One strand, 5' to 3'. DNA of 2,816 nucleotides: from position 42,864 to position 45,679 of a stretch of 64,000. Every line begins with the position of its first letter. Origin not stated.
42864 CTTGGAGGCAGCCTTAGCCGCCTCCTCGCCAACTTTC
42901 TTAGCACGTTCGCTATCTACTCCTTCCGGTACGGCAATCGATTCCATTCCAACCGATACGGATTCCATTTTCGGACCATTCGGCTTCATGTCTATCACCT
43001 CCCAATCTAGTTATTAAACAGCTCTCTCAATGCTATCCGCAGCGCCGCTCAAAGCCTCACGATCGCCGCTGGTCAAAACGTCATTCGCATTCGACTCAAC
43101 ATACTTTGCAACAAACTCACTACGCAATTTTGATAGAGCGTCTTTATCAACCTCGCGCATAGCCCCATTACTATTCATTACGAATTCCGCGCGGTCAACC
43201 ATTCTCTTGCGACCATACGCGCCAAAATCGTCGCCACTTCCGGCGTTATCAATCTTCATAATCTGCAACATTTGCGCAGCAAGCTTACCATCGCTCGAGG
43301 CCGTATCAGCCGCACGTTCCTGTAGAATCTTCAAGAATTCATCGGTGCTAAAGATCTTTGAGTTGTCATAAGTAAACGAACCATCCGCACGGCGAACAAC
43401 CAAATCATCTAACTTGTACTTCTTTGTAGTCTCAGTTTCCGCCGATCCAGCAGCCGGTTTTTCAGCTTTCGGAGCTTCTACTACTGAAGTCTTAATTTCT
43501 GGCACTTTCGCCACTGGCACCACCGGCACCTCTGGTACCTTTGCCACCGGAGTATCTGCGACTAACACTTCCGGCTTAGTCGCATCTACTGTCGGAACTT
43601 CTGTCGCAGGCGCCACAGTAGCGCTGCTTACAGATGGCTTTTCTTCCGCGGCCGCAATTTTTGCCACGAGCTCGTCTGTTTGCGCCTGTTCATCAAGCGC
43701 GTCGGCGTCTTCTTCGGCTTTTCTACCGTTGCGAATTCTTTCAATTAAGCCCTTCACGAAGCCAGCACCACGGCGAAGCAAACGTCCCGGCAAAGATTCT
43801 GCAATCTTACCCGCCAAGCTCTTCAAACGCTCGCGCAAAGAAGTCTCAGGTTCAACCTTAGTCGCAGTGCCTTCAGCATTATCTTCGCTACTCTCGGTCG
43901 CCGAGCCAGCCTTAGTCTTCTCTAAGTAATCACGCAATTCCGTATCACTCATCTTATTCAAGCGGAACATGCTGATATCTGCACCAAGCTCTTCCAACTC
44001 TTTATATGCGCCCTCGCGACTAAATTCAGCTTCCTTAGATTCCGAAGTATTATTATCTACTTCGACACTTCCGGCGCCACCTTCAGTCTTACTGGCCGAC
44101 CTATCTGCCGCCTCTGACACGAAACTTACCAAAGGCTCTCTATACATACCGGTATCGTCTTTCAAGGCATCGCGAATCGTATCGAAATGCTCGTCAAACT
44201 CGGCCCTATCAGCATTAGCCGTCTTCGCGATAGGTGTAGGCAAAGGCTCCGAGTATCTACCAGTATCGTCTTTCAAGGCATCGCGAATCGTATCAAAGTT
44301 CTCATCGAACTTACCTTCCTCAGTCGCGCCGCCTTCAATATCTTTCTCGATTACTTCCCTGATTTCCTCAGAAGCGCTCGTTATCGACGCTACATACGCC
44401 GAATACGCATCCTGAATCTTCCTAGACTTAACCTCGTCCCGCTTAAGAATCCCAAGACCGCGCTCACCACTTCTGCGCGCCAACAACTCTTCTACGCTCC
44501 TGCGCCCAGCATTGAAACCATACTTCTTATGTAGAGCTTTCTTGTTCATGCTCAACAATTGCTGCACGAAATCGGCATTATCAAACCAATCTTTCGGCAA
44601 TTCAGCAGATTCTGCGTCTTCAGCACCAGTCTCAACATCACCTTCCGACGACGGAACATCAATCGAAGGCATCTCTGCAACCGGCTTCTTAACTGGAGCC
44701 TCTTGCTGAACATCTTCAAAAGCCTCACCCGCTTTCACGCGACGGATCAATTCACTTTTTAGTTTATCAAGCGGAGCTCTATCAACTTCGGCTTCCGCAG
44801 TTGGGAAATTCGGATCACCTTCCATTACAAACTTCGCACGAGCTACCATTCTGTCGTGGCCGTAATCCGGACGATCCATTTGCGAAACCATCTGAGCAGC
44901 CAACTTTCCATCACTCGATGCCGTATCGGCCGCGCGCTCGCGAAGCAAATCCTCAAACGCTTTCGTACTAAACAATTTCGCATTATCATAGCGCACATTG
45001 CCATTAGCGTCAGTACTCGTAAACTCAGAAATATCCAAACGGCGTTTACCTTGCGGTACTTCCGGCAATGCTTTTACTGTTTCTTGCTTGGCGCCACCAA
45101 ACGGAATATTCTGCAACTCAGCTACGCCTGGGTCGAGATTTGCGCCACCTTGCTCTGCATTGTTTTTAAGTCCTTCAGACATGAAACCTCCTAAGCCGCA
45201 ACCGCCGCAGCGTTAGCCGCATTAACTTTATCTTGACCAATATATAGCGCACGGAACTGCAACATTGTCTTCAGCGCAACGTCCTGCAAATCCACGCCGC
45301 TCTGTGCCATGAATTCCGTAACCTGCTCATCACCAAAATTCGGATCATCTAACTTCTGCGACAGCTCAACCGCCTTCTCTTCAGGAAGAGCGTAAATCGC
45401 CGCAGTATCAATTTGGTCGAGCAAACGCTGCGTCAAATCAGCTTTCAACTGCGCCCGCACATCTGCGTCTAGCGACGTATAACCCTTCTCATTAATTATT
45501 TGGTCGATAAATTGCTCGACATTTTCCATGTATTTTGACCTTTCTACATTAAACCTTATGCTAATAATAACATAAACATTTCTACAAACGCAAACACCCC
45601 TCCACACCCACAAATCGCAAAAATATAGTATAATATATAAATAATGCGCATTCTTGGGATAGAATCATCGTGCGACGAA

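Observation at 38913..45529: Three-gene orphan operon (112 aa, 722 aa, 1358 aa): best candidate for an undescribed system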

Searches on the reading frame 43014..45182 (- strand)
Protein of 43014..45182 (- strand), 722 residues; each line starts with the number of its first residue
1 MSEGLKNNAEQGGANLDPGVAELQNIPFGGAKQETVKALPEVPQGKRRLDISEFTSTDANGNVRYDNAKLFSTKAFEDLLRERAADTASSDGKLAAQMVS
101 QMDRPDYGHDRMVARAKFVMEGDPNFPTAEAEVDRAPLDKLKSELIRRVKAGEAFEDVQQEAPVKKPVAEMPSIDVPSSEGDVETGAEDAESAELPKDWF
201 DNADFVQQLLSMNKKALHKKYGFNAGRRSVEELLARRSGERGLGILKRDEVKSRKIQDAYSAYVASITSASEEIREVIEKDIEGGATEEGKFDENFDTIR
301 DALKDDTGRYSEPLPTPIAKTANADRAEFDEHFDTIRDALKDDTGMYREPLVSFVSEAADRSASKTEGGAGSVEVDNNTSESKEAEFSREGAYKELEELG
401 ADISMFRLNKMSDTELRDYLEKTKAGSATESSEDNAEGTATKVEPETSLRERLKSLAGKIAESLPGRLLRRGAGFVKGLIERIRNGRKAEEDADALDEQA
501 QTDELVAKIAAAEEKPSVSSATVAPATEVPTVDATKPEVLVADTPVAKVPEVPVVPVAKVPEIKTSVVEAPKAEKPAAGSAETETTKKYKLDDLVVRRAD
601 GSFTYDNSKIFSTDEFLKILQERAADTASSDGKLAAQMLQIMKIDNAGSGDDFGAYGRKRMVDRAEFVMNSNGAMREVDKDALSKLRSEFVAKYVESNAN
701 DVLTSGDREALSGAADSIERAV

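Call 3: search_protein_families(library=pfam, proteins=[window:43014-45182:-], max_evalue=1)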
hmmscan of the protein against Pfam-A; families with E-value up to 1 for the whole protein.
window:43014-45182:- (722 aa): 1 family
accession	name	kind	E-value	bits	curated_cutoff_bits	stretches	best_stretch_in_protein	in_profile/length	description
PF20646.2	Hpf1_C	-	0.19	11.9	25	1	51-63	16-28/35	Hpf1 C-terminal YTTT repeat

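Call 4: search_protein_families(library=ncbifam, proteins=[window:43014-45182:-], max_evalue=1)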
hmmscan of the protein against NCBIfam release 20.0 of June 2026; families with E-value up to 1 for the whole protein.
window:43014-45182:- (722 aa): 0 families

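Call 5: search_protein_families(library=phrogs, proteins=[window:43014-45182:-], max_evalue=1)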
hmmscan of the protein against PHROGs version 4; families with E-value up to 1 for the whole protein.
window:43014-45182:- (722 aa): 2 families
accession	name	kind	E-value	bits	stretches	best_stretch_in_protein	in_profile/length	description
phrog_9788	-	unknown function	0.13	12.5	1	270-369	87-182/383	-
phrog_17048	-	transcription regulation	0.22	12.1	0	71-107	48-82/182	anti-repressor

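Call 13: search_solved_structures(query=window:43014-45182:-, max_evalue=1)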
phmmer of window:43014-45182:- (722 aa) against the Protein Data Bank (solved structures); distinct sequences matched with E-value up to 1: 1.
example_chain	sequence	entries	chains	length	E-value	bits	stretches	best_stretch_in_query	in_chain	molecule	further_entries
4v6w_Cf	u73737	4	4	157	0.75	11.9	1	557-595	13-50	60S ribosomal protein L35A | GEO07455p1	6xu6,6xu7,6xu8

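Call 96: search_protein_families(library=padloc, proteins=[window:43014-45182:-], max_evalue=0.1)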
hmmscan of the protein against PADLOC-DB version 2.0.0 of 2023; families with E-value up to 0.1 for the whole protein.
window:43014-45182:- (722 aa): 0 families

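Call 109: find_related_loci(query=window:43014-45182:-, collection=metagenome_contigs, flank=6000)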
Query window:43014-45182:- (722 aa) in metagenome_contigs; peptide patterns used: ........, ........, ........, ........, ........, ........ (x = any residue, [..] = any of these).
105 stretches matched a pattern, but none encodes a relative of the query by tblastn (E <= 1e-3).

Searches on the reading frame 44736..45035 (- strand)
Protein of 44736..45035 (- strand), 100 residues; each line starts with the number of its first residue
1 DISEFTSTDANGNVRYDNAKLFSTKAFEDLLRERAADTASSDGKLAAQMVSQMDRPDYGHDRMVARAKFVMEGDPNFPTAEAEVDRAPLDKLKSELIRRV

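Call 111: find_related_loci(query=A7, collection=metagenome_contigs, flank=7000)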
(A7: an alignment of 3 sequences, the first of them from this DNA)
Query A7 (100 aa) in metagenome_contigs; peptide patterns used: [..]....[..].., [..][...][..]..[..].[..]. (x = any residue, [..] = any of these).
308 stretches matched a pattern, but none encodes a relative of the query by tblastn (E <= 1e-3).

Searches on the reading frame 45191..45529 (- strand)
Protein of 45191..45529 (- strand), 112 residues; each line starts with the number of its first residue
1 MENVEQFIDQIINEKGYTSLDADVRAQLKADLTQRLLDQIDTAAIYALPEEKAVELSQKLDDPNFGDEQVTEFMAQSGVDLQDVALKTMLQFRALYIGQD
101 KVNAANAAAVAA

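Call 3: search_protein_families(library=pfam, proteins=[window:45191-45529:-], max_evalue=1)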
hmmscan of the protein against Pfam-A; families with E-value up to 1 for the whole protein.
window:45191-45529:- (112 aa): 2 families
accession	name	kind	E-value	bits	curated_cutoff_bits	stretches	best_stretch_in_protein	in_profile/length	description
PF03540.19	TAF10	-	0.036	14.7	28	0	55-92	3-42/102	Transcription initiation factor TFIID 23-30kDa subunit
PF09388.15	SpoOE-like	-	0.1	13.1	23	1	44-61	17-34/42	Spo0E like sporulation regulatory protein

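Call 4: search_protein_families(library=ncbifam, proteins=[window:45191-45529:-], max_evalue=1)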
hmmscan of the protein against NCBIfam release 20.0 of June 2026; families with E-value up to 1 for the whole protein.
window:45191-45529:- (112 aa): 3 families
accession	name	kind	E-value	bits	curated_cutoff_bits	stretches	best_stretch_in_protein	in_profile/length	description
TIGR00115.1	tig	equivalog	0.044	12.6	180.2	1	5-89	241-327/410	trigger factor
NF005812.0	PRK07678.1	subfamily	0.065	11.8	488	1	31-94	67-130/451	aminotransferase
NF005250.0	PRK06761.1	equivalog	0.15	11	270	1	4-60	70-127/282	hypothetical protein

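Call 5: search_protein_families(library=phrogs, proteins=[window:45191-45529:-], max_evalue=1)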
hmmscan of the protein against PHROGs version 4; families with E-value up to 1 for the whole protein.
window:45191-45529:- (112 aa): 2 families
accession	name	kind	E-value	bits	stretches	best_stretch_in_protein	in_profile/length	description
phrog_29272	-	lysis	0.0019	18.4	1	17-85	14-77/436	endolysin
phrog_24205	-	unknown function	0.048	14.7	1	3-34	2-34/45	-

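Call 25: find_homologous_proteins(query=window:45191-45529:-, max_evalue=0.01)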
Query window:45191-45529:- (112 aa): 20 proteins with E <= 0.01 among 41 candidates.
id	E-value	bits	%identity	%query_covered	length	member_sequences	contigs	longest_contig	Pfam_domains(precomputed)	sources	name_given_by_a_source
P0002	1.4e-61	222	99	100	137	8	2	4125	-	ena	-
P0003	5.2e-56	205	92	90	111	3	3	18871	-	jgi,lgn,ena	-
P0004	5.6e-44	166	75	100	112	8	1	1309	-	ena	-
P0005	9.6e-44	165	75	100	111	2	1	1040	-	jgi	jgi:hypothetical protein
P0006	4.3e-35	138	66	88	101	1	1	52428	-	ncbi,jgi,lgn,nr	ncbi:MAG: hypothetical protein LBT19_01940 [Candidatus Nomurabacteria bacterium]|jgi:FKBP-type pepti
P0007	2.3e-34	135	65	88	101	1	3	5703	-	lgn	-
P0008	6.9e-34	134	70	88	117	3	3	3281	-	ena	-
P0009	1.5e-32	129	66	89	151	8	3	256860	-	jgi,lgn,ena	-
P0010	1.7e-32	129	65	88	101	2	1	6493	-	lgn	-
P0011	7.6e-32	127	67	88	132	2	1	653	-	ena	-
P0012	1.3e-31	126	65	88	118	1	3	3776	-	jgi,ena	-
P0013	1.4e-31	126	67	88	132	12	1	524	-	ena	-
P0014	3.7e-31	125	65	89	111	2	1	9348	-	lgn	-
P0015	2.2e-29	119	62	88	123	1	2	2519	-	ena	-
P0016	2.8e-29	119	58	89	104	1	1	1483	-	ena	-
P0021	1.5e-26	110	56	91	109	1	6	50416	-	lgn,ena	-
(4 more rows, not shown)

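Call 26: find_encoding_contigs(protein=P0009, flank=10000, max_places=2)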
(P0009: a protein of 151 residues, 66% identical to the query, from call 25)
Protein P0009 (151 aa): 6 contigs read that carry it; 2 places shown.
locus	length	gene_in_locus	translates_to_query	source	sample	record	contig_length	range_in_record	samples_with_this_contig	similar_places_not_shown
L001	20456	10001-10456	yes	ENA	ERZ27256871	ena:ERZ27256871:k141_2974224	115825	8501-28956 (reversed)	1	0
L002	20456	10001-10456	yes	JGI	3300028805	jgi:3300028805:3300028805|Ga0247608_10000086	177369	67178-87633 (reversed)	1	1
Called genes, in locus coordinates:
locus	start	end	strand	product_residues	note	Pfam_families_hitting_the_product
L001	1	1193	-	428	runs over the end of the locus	PF13539:Peptidase_M15_4, PF02557:VanY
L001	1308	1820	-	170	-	-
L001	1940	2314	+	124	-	PF11969:DcpS_C, PF01230:HIT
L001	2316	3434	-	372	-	-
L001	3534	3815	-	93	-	-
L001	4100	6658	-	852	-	PF00133:tRNA-synt_1, PF01406:tRNA-synt_1e (faint), PF09334:tRNA-synt_1g, PF13603:tRNA-synt_1_2, PF09334:tRNA-synt_1g (weak), PF08264:Anticodon_1, PF10458:Val_tRNA-synt_C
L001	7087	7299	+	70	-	-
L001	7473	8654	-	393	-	PF01041:DegT_DnrJ_EryC1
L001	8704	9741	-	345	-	PF02543:Carbam_trans_N (faint), PF00814:TsaD, PF22521:HypF_C_2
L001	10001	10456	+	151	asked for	-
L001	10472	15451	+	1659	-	-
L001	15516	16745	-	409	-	PF12704:MacB_PCD, PF02687:FtsX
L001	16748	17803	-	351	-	PF00005:ABC_tran, PF13304:AAA_21 (weak)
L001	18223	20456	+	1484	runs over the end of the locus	PF02095:Extensin_1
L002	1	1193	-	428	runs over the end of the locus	PF13539:Peptidase_M15_4, PF02557:VanY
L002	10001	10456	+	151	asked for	-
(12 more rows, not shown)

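Call 27: find_encoding_contigs(protein=P0006, flank=10000, max_places=2)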
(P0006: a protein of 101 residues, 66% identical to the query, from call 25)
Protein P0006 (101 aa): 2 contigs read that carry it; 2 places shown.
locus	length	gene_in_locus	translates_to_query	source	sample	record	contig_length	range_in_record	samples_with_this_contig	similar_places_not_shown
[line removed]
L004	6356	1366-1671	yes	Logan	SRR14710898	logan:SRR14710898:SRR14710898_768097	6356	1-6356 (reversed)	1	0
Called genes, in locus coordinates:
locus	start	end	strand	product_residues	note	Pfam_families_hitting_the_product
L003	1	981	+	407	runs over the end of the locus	PF12704:MacB_PCD, PF02687:FtsX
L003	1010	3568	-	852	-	PF00133:tRNA-synt_1, PF01406:tRNA-synt_1e (faint), PF09334:tRNA-synt_1g (weak), PF13603:tRNA-synt_1_2, PF09334:tRNA-synt_1g, PF08264:Anticodon_1, PF10458:Val_tRNA-synt_C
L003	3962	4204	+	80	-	-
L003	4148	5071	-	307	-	PF02388:FemAB, PF13480:Acetyltransf_6, PF02388:FemAB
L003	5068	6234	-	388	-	PF01041:DegT_DnrJ_EryC1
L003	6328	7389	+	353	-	PF02388:FemAB, PF13480:Acetyltransf_6 (weak), PF02388:FemAB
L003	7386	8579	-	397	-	PF22521:HypF_C_2 (faint), PF00814:TsaD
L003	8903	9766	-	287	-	PF04383:KilA-N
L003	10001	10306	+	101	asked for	-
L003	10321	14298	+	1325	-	-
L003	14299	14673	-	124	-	PF11969:DcpS_C, PF01230:HIT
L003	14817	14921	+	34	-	-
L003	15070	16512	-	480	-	PF00324:AA_permease, PF13520:AA_permease_2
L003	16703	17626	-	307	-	PF01381:HTH_3 (weak), PF02661:Fic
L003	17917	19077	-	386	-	PF13784:Fic_N, PF02661:Fic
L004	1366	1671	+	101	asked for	-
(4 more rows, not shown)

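Call 28: find_encoding_contigs(protein=P0021, flank=10000, max_places=2)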
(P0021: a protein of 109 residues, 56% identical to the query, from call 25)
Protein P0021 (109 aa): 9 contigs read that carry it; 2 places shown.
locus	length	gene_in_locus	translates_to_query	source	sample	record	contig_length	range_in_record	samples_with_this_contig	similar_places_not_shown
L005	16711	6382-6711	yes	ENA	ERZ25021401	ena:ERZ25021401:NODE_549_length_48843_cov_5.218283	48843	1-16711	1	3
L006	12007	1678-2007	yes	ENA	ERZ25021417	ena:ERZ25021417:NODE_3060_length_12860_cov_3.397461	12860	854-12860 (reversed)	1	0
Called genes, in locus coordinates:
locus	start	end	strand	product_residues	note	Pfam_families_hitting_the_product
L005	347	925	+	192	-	PF00588:SpoU_methylase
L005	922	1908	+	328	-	PF01522:Polysacc_deac_1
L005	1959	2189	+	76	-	-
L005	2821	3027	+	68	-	PF10685:KGG (faint)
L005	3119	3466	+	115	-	PF03819:MazG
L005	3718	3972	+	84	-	-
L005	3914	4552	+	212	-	-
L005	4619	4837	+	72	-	-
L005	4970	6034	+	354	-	PF21710:Spt6_S1 (faint), PF00575:S1 (weak), PF23459:S1_RRP5 (faint), PF13509:S1_2 (faint), PF00575:S1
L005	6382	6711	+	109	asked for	-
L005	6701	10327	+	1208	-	-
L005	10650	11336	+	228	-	PF02463:SMC_N (weak), PF00005:ABC_tran, PF13304:AAA_21 (faint)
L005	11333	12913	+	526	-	PF01458:SUFBD_core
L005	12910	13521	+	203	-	PF01458:SUFBD_core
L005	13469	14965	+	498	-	-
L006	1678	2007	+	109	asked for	-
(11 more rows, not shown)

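Call 62: search_protein_families(library=pfam, alignment_id=A6, max_evalue=1)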
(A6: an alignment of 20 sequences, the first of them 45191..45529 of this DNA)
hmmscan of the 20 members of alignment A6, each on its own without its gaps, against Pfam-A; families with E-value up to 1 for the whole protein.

A. member 1, window:45191-45529:- (112 aa): 2 families
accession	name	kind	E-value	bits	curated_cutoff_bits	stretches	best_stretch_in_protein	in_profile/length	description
PF03540.19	TAF10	-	0.036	14.7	28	0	55-92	3-42/102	Transcription initiation factor TFIID 23-30kDa subunit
PF09388.15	SpoOE-like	-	0.1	13.1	23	1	44-61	17-34/42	Spo0E like sporulation regulatory protein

B. families by the number of members that match (of 20 scanned): 26 families (the first 25 are shown)
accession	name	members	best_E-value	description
PF18908.5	DUF5663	6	0.00071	Protein of unknown function (DUF5663)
PF09720.15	Unstab_antitox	5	0.024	Putative addiction module component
PF13421.11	Band_7_1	4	0.089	SPFH domain-Band 7 family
PF05698.19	Trigger_C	3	0.0086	Bacterial trigger factor protein (TF) C-terminus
PF05696.16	DUF826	3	0.035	Protein of unknown function (DUF826)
PF09388.15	SpoOE-like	3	0.1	Spo0E like sporulation regulatory protein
PF11985.13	Phage_Mu_Gp27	2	0.0078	Bacteriophage Mu, Gp27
PF03540.19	TAF10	2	0.036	Transcription initiation factor TFIID 23-30kDa subunit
PF19465.4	DUF6002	2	0.13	Family of unknown function (DUF6002)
PF06969.22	HemN_C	2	0.15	HemN C-terminal domain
PF17432.8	DUF3458_C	1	0.031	Domain of unknown function (DUF3458_C) ARM repeats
PF04963.19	Sigma54_CBD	1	0.041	Sigma-54 factor, core binding domain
PF12645.13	HTH_16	1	0.056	Helix-turn-helix domain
PF20946.2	Ctf4_C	1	0.066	DNA polymerase alpha-binding protein Ctf4, C-terminal domain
PF10815.13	ComZ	1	0.087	ComZ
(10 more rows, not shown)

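Call 73: predict_structure(alignment_id=A6)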
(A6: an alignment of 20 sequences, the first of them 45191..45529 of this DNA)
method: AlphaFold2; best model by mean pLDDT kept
length: 112 residues; sequences in the alignment: 20
mean_pLDDT: 78.3   pTM: 0.60
mean pLDDT of the five models: 78.3, 76.3, 73.8, 71.9, 69.6
residues with pLDDT >= 90: 0; 70-90: 95; 50-70: 8; < 50: 9
segments of 3 or more residues with pLDDT < 50: 105-112
pLDDT, mean of each block of 10 residues (from residue 1): 79 80 85 86 83 85 82 82 84 73 49 45
secondary structure, 60 per line:
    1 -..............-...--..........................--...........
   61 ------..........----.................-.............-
elements in order: H2-15 H22-47 H50-60 H67-76 H81-97 H99-111

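Call 77: fold_search(model_id=the predicted structure, library=pdb)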
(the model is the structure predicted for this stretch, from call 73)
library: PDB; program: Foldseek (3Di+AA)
matches with E <= 10: 92; with E <= 0.001: 0
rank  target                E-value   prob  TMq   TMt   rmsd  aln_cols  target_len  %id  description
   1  5xua_G                1.3e+00  0.15  0.27  0.24  13.5       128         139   16  The ligand-free dimer of chemoreceptor MCP2201 ligand binding domain (released 2018-06-27)
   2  2y3h_A                2.9e+00  0.06  0.22  0.22   9.5       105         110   25  E63Q mutant of Cupriavidus metallidurans CH34 CnrXs (released 2011-03-30)
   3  2y3h_B                3.1e+00  0.07  0.23  0.22   9.8       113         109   21  E63Q mutant of Cupriavidus metallidurans CH34 CnrXs (released 2011-03-30)
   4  8iew_A                3.5e+00  0.18  0.38  0.12   5.3        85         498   19  Cas005-crRNA-DNA complex (released 2024-02-28)
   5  6onu_F                3.5e+00  0.11  0.21  0.29   6.7        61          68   21  Complex structure of WhiB1 and region 4 of SigA in P21 space group. (released 2019-11-27)
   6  5ihf_B                3.5e+00  0.10  0.29  0.29  10.4        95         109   13  Salmonella Typhimurium VirG-like (STV) protein (released 2017-03-08)
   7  2y3d_A                3.5e+00  0.07  0.25  0.25   9.7       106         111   24  Zn-bound form of Cupriavidus metallidurans CH34 CnrXs (released 2011-03-30)
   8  1ow6_B                3.5e+00  0.07  0.24  0.20  13.8       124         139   19  Paxillin LD4 motif bound to the Focal Adhesion Targeting (FAT) domain of the Focal Adhesion Kinase (released 2003-10-21)
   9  7l7v_D                3.5e+00  0.04  0.17  0.18  14.8       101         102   17  Crystal structure of Arabidopsis NRG1.1 CC-R domain K94E/K96E/R99E/K100E/R103E/K106E/K110E mutant (released 2021-06-16)
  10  7dr6_E                3.7e+00  0.09  0.30  0.20  10.4       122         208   13  PA28alpha-beta in complex with immunoproteasome (released 2021-01-20)
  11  4oyd_B                4.1e+00  0.13  0.32  0.31   9.4       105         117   17  Crystal structure of a computationally designed inhibitor of an Epstein-Barr viral Bcl-2 protein (released 2014-07-09)
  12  2kub_MODEL_1_A        4.8e+00  0.08  0.23  0.30   9.4        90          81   13  Solution structure of the alpha subdomain of the major non-repeat unit of Fap1 fimbriae of Streptococcus paras (released 2010-07-21)
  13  9k29_B                4.8e+00  0.06  0.30  0.18  13.0       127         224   16  Structure of the Salmonella flagellar FliPQR complex reconstituted in the peptidisc (released 2025-08-06)
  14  7drw_L                5.1e+00  0.08  0.31  0.21  10.2       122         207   14  Bovine 20S immunoproteasome in complex with two human PA28alpha-beta activators (released 2021-01-20)
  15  2x3o_A                5.1e+00  0.03  0.19  0.16  18.1       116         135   16  Crystal Structure of the Hypothetical Protein PA0856 from Pseudomonas aeruginosa (released 2010-07-21)
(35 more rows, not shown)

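Call 96: search_protein_families(library=padloc, proteins=[window:45191-45529:-], max_evalue=0.1)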
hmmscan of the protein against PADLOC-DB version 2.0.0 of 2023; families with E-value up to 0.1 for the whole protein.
window:45191-45529:- (112 aa): 0 families

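Call 119: search_solved_structures(query=A10, max_evalue=10)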
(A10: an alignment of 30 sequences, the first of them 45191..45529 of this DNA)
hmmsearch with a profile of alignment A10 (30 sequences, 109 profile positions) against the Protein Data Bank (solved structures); distinct sequences matched with E-value up to 10: 15.
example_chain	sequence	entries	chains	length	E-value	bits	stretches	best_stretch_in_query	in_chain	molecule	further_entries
8xyl_B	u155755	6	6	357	0.017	18.6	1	22-79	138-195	Methyltransferase MT, putative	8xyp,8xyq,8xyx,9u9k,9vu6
2yrn_A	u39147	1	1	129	0.083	16.4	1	22-90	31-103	Neuron navigator 2 isoform 4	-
9vye_A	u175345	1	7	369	0.23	15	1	17-61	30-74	Major capsid protein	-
1t11_A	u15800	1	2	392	0.26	14.8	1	8-65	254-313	Trigger factor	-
8dv0_A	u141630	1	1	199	0.28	14.7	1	7-82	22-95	Dephospho-CoA kinase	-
7pty_A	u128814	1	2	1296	0.58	13.7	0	7-46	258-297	Delta-latroinsectotoxin-Lt1a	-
5t2a_t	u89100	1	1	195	0.6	13.6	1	16-53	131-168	eL6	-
8a3w_F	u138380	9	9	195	0.69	13.4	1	16-53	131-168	Putative 60S ribosomal protein L6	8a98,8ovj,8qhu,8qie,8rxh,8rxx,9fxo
5h79_D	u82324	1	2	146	1.1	12.8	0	19-82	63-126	Immunoglobulin G-binding protein A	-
1w26_A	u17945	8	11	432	1.1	12.8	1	7-52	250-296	TRIGGER FACTOR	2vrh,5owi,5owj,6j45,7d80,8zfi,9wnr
2mlx_A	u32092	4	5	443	1.2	12.6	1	7-52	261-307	Trigger factor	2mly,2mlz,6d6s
5urw_1B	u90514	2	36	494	1.5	12.4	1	4-46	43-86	TssC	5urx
5h7a_C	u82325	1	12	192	3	11.4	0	18-82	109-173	Immunoglobulin G-binding protein A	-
5h7b_A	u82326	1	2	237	4.1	11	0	19-82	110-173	Immunoglobulin G-binding protein A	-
4gwp_C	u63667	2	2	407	7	10.2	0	33-82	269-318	Mediator of RNA polymerase II transcription subunit 8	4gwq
